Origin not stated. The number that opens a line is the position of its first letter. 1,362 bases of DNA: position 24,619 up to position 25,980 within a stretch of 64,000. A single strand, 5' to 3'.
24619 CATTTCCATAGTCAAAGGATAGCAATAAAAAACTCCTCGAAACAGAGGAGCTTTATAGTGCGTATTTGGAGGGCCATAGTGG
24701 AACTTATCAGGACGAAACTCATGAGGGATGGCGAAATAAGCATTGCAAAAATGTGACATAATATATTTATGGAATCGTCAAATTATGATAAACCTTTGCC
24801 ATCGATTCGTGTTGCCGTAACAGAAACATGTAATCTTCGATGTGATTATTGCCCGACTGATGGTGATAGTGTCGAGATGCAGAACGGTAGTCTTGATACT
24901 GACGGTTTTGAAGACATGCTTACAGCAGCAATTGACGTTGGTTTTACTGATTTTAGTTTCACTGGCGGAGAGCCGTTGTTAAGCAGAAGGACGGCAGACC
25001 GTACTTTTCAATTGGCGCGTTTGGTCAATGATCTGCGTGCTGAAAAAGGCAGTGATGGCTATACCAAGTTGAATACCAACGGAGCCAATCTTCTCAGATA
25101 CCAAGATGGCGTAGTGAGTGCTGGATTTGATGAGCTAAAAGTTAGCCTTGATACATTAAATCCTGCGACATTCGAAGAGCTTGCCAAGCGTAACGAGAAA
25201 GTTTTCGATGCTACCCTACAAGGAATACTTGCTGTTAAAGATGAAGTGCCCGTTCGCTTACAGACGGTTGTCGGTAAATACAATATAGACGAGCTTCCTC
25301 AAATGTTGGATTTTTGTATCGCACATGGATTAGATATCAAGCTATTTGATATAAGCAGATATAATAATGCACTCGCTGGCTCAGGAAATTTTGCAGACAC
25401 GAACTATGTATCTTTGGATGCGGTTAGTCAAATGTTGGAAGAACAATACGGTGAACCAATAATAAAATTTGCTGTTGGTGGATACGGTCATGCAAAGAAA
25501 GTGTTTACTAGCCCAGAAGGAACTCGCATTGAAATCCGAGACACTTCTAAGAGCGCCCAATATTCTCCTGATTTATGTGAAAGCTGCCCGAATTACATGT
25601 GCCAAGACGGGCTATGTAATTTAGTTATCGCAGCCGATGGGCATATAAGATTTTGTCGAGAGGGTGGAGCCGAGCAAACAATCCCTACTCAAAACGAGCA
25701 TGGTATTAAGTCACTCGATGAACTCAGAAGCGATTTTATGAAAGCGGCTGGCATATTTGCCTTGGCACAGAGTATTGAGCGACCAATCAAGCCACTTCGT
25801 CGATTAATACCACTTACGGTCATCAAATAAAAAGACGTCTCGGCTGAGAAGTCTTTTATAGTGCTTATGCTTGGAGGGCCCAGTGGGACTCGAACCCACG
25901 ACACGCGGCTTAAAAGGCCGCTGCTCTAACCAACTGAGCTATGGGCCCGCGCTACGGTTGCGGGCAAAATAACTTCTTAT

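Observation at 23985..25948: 1.8-kb AT-rich two-gene cassette flanked by 29/30-nt direct repeats that include the 3' end of tRNA-Lys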

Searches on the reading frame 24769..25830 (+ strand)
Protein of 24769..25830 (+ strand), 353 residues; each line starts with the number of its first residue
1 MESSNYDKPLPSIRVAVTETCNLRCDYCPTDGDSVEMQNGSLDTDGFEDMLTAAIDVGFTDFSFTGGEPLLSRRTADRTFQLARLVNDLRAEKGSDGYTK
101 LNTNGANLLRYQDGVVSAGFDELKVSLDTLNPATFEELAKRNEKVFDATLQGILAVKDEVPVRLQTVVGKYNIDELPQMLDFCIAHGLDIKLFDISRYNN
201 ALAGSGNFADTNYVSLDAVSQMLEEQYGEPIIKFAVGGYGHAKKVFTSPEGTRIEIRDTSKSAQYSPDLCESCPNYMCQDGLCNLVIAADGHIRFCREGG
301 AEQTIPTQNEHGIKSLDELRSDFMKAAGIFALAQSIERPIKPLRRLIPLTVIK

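Call 9: search_protein_families(library=pfam, proteins=[window:24769-25830:+], max_evalue=0.01)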
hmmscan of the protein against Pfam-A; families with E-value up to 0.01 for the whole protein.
window:24769-25830:+ (353 aa): 2 families
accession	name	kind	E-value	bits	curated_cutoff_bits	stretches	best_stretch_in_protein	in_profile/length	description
PF04055.27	Radical_SAM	-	3.8e-17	63.4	29.5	1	17-183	3-166/166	Radical SAM superfamily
PF13353.11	Fer4_12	-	7e-05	23.6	22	1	18-111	12-97/137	4Fe-4S single cluster domain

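Call 33: find_homologous_proteins(query=window:24769-25830:+, max_evalue=0.00001)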
Query window:24769-25830:+ (353 aa): 6570 proteins with E <= 0.00001 among 8000 candidates; the best 120 are listed.
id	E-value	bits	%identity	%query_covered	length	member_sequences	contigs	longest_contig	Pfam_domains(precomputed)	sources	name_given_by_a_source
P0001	2.3e-215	732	91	100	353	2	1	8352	PF04055.28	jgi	jgi:molybdenum cofactor biosynthesis enzyme MoaA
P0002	1.1e-202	690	85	100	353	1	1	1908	PF04055.28,PF13353.12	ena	-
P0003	3.3e-174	597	73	100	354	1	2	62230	PF04055.28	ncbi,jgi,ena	-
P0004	8.0e-173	592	73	100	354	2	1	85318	PF04055.28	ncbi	-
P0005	6.1e-165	566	72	99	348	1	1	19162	PF04055.28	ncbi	ncbi:MAG TPA: radical SAM protein, partial [Candidatus Saccharimonadales bacterium]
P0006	2.0e-163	561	70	100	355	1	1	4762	PF04055.28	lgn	-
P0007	2.1e-149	515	65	100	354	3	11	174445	PF04055.28,PF13353.12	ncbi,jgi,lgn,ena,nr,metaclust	ncbi:hypothetical protein A2707_05560 [Candidatus Saccharibacteria bacterium RIFCSPHIGHO2_01_FULL_45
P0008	2.3e-146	505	64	99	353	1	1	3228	PF04055.28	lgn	-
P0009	2.5e-146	505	70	90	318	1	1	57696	PF04055.28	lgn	-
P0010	1.4e-142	493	64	97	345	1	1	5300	PF04055.28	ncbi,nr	ncbi:radical SAM protein [Candidatus Saccharibacteria bacterium]|nr:radical SAM protein [Candidatus 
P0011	1.2e-140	486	64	94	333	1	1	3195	PF04055.28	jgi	jgi:molybdenum cofactor biosynthesis enzyme MoaA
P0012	1.5e-137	476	63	93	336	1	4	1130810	PF04055.28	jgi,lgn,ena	-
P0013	1.7e-134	466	62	95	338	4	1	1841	PF04055.28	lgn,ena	-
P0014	6.4e-132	458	62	95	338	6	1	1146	PF04055.28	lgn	-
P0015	7.2e-129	448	60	97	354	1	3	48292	PF04055.28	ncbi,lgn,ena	-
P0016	4.0e-128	445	58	97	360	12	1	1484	PF04055.28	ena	-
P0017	4.8e-127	442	63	90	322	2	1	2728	PF04055.28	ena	-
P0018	7.7e-123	428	56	91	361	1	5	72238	PF04055.28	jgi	jgi:molybdenum cofactor biosynthesis enzyme MoaA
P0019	4.3e-121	422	55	100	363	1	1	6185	PF04055.28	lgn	-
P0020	2.0e-119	417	57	92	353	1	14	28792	PF04055.28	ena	-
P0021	2.4e-117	410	54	94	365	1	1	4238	PF04055.28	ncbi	-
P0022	3.9e-117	409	69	76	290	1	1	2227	PF04055.28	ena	-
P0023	8.5e-116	405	53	97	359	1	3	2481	PF04055.28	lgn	-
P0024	1.8e-114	400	54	92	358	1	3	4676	PF04055.28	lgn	-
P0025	2.8e-113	396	56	86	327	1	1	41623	PF04055.28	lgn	-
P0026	1.1e-84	302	51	73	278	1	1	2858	PF04055.28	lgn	-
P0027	7.5e-75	270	42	96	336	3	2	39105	PF04055.28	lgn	-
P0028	2.7e-73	265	42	93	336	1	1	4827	PF04055.28,PF13353.12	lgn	-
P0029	3.3e-73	265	40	97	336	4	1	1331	PF04055.28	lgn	-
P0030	3.6e-71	258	40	93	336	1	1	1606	PF04055.28,PF13353.12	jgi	jgi:molybdenum cofactor biosynthesis enzyme MoaA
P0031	3.6e-70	255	40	94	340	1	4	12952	PF04055.28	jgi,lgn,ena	-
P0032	3.0e-67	245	39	93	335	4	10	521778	PF04055.28,PF13353.12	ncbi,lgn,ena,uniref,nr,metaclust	ncbi:MAG: Molybdenum cofactor biosynthesis protein A [candidate division CPR2 bacterium GW2011_GWC1_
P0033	4.1e-67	245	42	82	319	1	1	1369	PF04055.28,PF13353.12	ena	-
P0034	4.3e-66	241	42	82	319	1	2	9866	PF04055.28,PF13353.12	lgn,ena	-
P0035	3.5e-65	238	37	95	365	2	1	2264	PF04055.28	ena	-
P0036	6.1e-65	237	41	82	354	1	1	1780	PF04055.28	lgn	-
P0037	9.7e-65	237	38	91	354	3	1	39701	PF04055.28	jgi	-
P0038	7.9e-64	234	38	93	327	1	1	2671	PF04055.28,PF13353.12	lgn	-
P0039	1.6e-63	233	36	94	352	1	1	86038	PF04055.28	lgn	-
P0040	4.4e-63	231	37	94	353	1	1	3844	PF04055.28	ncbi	-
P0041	5.5e-63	231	37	95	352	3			PF04055.28,PF13353.12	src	-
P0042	3.9e-59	218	34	95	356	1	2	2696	PF04055.28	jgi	jgi:cyclic pyranopterin phosphate synthase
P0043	2.8e-56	209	36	94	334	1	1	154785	PF04055.28,PF13353.12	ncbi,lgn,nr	ncbi:MAG: radical SAM protein [Candidatus Nanoarchaeia archaeon]|nr:radical SAM protein [Candidatus 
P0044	8.4e-55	204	36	93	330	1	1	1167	PF04055.28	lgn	-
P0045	1.5e-54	203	36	95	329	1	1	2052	PF04055.28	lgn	-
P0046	1.6e-54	203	35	92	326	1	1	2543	PF04055.28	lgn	-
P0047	5.0e-54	202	40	82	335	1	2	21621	PF04055.28,PF13353.12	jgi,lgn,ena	-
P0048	1.1e-40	158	33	88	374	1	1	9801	PF04055.28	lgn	-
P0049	1.8e-38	150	32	95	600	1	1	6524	PF04055.28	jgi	jgi:molybdenum cofactor biosynthesis enzyme MoaA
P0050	1.1e-29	122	31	82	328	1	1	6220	PF04055.28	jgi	jgi:GTP 3',8-cyclase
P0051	2.8e-27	114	28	82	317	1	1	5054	PF04055.28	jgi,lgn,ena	-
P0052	3.4e-23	100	29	97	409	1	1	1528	PF04055.28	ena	-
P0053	2.9e-22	97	26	82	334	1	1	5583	PF04055.28,PF13353.12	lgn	-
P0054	4.5e-22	97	30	81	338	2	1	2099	PF04055.28,PF13353.12,PF06463.19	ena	-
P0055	1.7e-21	95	28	85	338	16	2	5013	PF04055.28,PF13353.12,PF06463.19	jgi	jgi:cyclic pyranopterin phosphate synthase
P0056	2.3e-21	94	30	85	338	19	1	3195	PF04055.28,PF13353.12,PF06463.19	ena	-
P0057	2.8e-21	94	31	87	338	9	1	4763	PF04055.28,PF06463.19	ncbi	-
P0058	7.6e-21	93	32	64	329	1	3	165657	PF04055.28,PF06463.19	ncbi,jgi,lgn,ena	-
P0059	1.2e-20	92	29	76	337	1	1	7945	PF04055.28,PF06463.19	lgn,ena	-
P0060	1.6e-20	91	29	95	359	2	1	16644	PF04055.28,PF06463.19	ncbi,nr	ncbi:MAG: GTP 3',8-cyclase MoaA [Nitrospira sp.]|nr:GTP 3',8-cyclase MoaA [Nitrospira sp.]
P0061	2.3e-20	91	29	90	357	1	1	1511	PF04055.28,PF06463.19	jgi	jgi:cyclic pyranopterin phosphate synthase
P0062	2.4e-20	91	34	61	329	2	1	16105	PF04055.28,PF06463.19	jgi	-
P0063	3.4e-20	90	33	64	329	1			PF04055.28,PF06463.19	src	-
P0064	3.9e-20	90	27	84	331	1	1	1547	PF04055.28,PF06463.19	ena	-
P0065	4.9e-20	90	30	85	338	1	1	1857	PF04055.28,PF13353.12,PF06463.19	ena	-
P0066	6.5e-20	89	31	81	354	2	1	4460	PF04055.28,PF06463.19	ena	-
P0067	6.6e-20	89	27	96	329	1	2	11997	PF04055.28,PF13353.12,PF06463.19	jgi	jgi:cyclic pyranopterin phosphate synthase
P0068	9.7e-20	89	26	90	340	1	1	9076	PF04055.28,PF06463.19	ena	-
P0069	1.5e-19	88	28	90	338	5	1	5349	PF04055.28,PF06463.19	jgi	jgi:cyclic pyranopterin phosphate synthase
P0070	1.6e-19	88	29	83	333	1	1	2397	PF04055.28,PF13353.12,PF06463.19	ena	-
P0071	2.5e-19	88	36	55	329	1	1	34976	PF04055.28,PF06463.19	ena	-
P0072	2.6e-19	87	29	74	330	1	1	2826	PF04055.28,PF13353.12,PF06463.19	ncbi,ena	-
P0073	2.8e-19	87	30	85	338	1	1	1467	PF04055.28,PF06463.19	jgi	jgi:cyclic pyranopterin phosphate synthase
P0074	2.8e-19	87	31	84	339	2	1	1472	PF04055.28,PF06463.19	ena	-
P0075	3.1e-19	87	33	70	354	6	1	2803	PF04055.28,PF13353.12,PF06463.19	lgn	-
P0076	4.4e-19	87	34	54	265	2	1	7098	PF04055.28,PF13353.12,PF06463.19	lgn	-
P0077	5.4e-19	86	28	91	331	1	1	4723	PF04055.28,PF06463.19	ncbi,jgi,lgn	jgi:cyclic pyranopterin phosphate synthase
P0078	5.8e-19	86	29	81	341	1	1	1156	PF04055.28,PF13353.12,PF06463.19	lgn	-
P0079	5.8e-19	86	29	85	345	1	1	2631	PF04055.28,PF06463.19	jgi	jgi:cyclic pyranopterin phosphate synthase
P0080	6.1e-19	86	27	82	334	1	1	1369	PF04055.28,PF13353.12,PF06463.19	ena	-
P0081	6.5e-19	86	36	55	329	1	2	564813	PF04055.28,PF06463.19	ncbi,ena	-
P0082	7.2e-19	86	33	70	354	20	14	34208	PF04055.28,PF13353.12,PF06463.19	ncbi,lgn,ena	-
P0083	7.2e-19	86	33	70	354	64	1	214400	PF04055.28,PF13353.12,PF06463.19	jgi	-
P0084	8.1e-19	86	33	70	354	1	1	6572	PF04055.28,PF13353.12,PF06463.19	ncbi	-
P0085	8.1e-19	86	31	75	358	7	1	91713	PF04055.28,PF06463.19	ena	-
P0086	8.2e-19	86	31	83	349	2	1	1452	PF04055.28,PF13353.12,PF06463.19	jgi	jgi:cyclic pyranopterin phosphate synthase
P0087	8.2e-19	86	31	64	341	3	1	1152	PF04055.28,PF06463.19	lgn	-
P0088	9.5e-19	86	29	74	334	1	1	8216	PF04055.28,PF13353.12,PF06463.19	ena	-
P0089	1.0e-18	86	32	80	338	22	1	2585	PF04055.28,PF06463.19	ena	-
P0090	1.0e-18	86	31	80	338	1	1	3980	PF04055.28,PF06463.19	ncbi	ncbi:MAG: GTP 3',8-cyclase MoaA [Deltaproteobacteria bacterium]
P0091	1.1e-18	85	35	54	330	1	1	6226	PF04055.28,PF06463.19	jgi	-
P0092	1.2e-18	85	36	52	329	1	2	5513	PF04055.28,PF06463.19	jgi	jgi:GTP 3',8-cyclase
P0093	1.3e-18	85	28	85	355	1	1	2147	PF04055.28,PF06463.19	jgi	jgi:GTP 3',8-cyclase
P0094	1.3e-18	85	35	54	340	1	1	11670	PF04055.28,PF06463.19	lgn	-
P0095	1.3e-18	85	29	80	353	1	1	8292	PF04055.28,PF06463.19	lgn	-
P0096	1.4e-18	85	31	90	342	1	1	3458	PF04055.28,PF06463.19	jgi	jgi:cyclic pyranopterin phosphate synthase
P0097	1.4e-18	85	30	90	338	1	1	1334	PF04055.28,PF06463.19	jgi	jgi:cyclic pyranopterin phosphate synthase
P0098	1.5e-18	85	28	84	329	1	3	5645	PF04055.28,PF06463.19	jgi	-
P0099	1.7e-18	85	33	54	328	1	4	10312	PF04055.28,PF13353.12,PF06463.19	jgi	jgi:cyclic pyranopterin phosphate synthase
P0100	1.8e-18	85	29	97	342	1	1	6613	PF04055.28,PF06463.19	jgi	jgi:cyclic pyranopterin phosphate synthase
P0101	1.8e-18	85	27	97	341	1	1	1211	PF04055.28,PF06463.19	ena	-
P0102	1.8e-18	85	35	55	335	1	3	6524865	PF04055.28,PF06463.19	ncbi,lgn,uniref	ncbi:GTP 3',8-cyclase MoaA [Nocardiopsis dassonvillei]|uniref:GTP 3',8-cyclase MoaA n=1 Tax=Nocardio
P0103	1.9e-18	85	29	83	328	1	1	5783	PF04055.28,PF13353.12,PF06463.19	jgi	jgi:cyclic pyranopterin phosphate synthase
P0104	2.0e-18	85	28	95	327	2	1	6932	PF04055.28,PF06463.19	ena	-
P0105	2.1e-18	84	27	83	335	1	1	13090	PF04055.28,PF13353.12,PF06463.19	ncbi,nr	ncbi:MAG: GTP 3',8-cyclase MoaA [Chlorobiaceae bacterium]|nr:GTP 3',8-cyclase MoaA [Chlorobiaceae ba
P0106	2.2e-18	84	31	64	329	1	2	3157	PF04055.28,PF06463.19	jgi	jgi:cyclic pyranopterin phosphate synthase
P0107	2.3e-18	84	32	64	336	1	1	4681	PF04055.28,PF06463.19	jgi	jgi:cyclic pyranopterin phosphate synthase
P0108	2.3e-18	84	29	84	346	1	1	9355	PF04055.28,PF06463.19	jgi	jgi:cyclic pyranopterin phosphate synthase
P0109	2.6e-18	84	31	63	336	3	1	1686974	PF04055.28,PF13353.12,PF06463.19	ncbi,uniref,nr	ncbi:GTP 3',8-cyclase MoaA [Altererythrobacter aurantiacus]|uniref:GTP 3',8-cyclase n=1 Tax=Parapont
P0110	2.7e-18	84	27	97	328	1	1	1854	PF04055.28,PF06463.19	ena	-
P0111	2.7e-18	84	30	64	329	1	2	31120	PF04055.28,PF06463.19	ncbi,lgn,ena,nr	ncbi:MAG TPA: GTP 3',8-cyclase MoaA [Streptosporangiaceae bacterium]|nr:GTP 3',8-cyclase MoaA [Strep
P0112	3.0e-18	84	31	81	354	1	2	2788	PF04055.28,PF06463.19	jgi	jgi:GTP 3',8-cyclase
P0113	3.1e-18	84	29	96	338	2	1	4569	PF04055.28,PF06463.19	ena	-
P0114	3.3e-18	84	30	64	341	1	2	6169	PF04055.28,PF06463.19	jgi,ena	jgi:cyclic pyranopterin phosphate synthase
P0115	3.3e-18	84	32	54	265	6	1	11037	PF04055.28,PF13353.12,PF06463.19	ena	-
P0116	3.5e-18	84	30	80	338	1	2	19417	PF04055.28,PF13353.12,PF06463.19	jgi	jgi:cyclic pyranopterin phosphate synthase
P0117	3.6e-18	84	29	86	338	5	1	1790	PF04055.28,PF13353.12,PF06463.19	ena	-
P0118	3.7e-18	84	32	63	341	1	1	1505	PF04055.28,PF06463.19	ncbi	-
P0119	4.0e-18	84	30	82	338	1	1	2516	PF04055.28,PF06463.19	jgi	jgi:cyclic pyranopterin phosphate synthase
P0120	4.2e-18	84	35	52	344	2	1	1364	PF04055.28,PF06463.19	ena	-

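Call 35: find_encoding_contigs(protein=P0001, flank=10000, max_places=4)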
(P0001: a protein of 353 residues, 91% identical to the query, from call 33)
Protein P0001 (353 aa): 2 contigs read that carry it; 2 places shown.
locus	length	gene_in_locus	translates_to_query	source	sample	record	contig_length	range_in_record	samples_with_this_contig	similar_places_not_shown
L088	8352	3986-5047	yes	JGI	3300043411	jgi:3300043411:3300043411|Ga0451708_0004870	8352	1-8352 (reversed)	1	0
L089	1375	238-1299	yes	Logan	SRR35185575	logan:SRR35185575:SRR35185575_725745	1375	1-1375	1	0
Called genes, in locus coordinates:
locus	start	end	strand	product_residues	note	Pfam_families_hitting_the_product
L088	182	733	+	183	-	-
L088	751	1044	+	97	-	-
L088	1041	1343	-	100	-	PF08922:DUF1905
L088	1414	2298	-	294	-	PF05575:V_cholerae_RfbT, PF05050:Methyltransf_21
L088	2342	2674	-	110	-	-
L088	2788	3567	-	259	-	-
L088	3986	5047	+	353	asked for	PF04055:Radical_SAM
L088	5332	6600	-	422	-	PF03448:MgtE_N, PF00571:CBS (weak), PF01769:MgtE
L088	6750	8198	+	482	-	PF13567:DUF4131 (weak), PF03772:Competence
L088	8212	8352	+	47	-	?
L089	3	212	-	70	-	?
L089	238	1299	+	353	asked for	PF04055:Radical_SAM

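Call 36: find_encoding_contigs(protein=P0003, flank=10000, max_places=3)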
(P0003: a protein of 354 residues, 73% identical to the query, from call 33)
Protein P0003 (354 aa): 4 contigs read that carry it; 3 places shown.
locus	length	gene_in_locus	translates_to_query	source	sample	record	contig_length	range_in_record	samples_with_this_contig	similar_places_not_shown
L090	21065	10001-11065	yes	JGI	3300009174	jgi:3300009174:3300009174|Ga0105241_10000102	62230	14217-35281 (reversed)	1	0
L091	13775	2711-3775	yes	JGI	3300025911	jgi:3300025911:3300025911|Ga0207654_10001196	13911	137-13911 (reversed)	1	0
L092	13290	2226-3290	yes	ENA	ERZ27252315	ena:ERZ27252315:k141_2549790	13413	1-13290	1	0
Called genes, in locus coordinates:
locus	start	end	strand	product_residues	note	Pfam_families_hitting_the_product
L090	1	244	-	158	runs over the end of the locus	PF13302:Acetyltransf_3, PF13673:Acetyltransf_10, PF00583:Acetyltransf_1, PF13508:Acetyltransf_7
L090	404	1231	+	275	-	PF03096:Ndr (faint), PF00561:Abhydrolase_1, PF12146:Hydrolase_4, PF12697:Abhydrolase_6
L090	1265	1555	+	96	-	-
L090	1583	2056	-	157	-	PF08592:Anthrone_oxy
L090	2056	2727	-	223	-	PF00106:adh_short, PF01370:Epimerase (weak), PF08659:KR (weak), PF13561:adh_short_C2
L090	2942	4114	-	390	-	-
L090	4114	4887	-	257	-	-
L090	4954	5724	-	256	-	-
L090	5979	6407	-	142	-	PF10604:Polyketide_cyc2 (weak), PF08327:AHSA1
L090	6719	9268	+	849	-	PF00094:VWD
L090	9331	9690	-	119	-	PF07366:SnoaL, PF12680:SnoaL_2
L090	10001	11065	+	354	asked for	PF04055:Radical_SAM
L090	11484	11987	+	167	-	PF12802:MarR_2 (weak), PF01047:MarR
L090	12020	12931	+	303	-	PF00561:Abhydrolase_1, PF12146:Hydrolase_4, PF12697:Abhydrolase_6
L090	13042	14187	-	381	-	-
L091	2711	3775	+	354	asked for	PF04055:Radical_SAM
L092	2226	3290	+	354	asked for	PF04055:Radical_SAM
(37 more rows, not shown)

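Call 37: find_encoding_contigs(protein=P0004, flank=10000, max_places=3)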
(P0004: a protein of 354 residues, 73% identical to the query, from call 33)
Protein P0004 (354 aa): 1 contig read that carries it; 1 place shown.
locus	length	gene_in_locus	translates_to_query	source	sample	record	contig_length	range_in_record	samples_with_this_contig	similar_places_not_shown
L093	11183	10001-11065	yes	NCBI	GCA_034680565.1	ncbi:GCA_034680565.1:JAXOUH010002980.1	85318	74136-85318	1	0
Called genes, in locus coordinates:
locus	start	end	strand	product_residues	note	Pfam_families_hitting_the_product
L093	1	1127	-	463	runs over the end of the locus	PF07690:MFS_1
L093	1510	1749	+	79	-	-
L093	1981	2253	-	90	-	-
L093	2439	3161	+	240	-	-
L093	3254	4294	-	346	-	PF02661:Fic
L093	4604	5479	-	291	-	-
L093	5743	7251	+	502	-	PF00450:Peptidase_S10 (weak)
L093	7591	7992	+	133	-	PF13091:PLDc_2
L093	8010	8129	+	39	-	-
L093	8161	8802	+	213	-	-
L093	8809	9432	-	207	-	-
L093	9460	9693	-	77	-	PF24250:HVO_2718 (faint), PF13560:HTH_31, PF12844:HTH_19, PF13443:HTH_26 (weak), PF01381:HTH_3, PF13413:HTH_25 (weak)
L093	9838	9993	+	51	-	-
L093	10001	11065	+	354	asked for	PF04055:Radical_SAM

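Call 59: find_encoding_contigs(protein=P0007, flank=6000, max_places=3)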
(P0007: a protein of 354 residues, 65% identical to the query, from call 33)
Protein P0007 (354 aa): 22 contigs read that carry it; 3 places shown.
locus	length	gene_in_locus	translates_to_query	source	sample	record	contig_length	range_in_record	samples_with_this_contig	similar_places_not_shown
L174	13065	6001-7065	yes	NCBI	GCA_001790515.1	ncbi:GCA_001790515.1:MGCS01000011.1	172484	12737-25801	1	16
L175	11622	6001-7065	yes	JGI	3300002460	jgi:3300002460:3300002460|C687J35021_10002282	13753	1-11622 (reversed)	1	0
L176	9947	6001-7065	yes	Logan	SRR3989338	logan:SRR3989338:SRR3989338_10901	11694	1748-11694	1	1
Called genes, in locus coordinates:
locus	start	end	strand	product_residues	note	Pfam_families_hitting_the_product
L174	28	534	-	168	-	-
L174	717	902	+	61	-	-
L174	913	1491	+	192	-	PF04203:Sortase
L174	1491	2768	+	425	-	PF03071:GNT-I (weak), PF03142:Chitin_synth_2 (faint), PF00535:Glycos_transf_2, PF10111:Glyco_tranf_2_2 (weak), PF13641:Glyco_tranf_2_3, PF13632:Glyco_trans_2_3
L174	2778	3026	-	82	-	-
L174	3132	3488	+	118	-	-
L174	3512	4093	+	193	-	PF06042:NTP_transf_6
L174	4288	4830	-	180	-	-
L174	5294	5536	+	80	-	-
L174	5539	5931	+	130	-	PF02661:Fic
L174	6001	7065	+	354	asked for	PF13353:Fer4_12 (weak), PF04055:Radical_SAM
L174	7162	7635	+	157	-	-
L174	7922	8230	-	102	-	-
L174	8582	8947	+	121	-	-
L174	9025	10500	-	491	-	PF07690:MFS_1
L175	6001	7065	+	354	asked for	PF13353:Fer4_12 (weak), PF04055:Radical_SAM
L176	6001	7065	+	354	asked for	PF13353:Fer4_12 (weak), PF04055:Radical_SAM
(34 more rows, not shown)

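Call 60: find_encoding_contigs(protein=P0012, flank=6000, max_places=2)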
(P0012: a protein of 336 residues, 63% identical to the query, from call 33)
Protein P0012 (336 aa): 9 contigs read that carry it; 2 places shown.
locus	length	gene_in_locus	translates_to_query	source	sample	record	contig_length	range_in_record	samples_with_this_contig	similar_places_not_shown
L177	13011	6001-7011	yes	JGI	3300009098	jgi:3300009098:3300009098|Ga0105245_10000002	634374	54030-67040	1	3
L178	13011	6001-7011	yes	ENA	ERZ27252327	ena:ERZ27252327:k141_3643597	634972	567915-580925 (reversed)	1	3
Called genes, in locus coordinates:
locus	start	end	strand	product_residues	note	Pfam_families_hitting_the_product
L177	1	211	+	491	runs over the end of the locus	PF07690:MFS_1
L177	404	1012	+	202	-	-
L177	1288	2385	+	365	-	PF01636:APH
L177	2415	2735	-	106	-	-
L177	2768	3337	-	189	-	PF00583:Acetyltransf_1, PF13673:Acetyltransf_10, PF13508:Acetyltransf_7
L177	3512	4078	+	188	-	PF00892:EamA (weak)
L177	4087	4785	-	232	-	PF03372:Exo_endo_phos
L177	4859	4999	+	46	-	-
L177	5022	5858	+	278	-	-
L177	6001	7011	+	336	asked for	PF04055:Radical_SAM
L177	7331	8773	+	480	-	PF05050:Methyltransf_21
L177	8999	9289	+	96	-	PF02583:Trns_repr_metal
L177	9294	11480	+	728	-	PF19335:HMBD, PF00122:E1-E2_ATPase, PF00702:Hydrolase, PF08282:Hydrolase_3 (weak)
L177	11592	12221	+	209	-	-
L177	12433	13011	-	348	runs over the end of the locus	-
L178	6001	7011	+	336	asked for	PF04055:Radical_SAM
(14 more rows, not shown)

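Call 61: find_encoding_contigs(protein=P0002, flank=6000, max_places=2)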
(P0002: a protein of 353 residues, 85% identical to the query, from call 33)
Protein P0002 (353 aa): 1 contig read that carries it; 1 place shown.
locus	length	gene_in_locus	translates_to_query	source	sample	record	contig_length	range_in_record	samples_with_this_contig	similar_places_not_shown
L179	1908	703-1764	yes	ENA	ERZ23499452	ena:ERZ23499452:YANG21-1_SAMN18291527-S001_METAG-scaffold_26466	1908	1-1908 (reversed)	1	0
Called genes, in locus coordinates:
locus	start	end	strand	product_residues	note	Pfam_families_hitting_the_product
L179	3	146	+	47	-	?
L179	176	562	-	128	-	PF01467:CTP_transf_like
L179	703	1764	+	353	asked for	PF13353:Fer4_12 (weak), PF04055:Radical_SAM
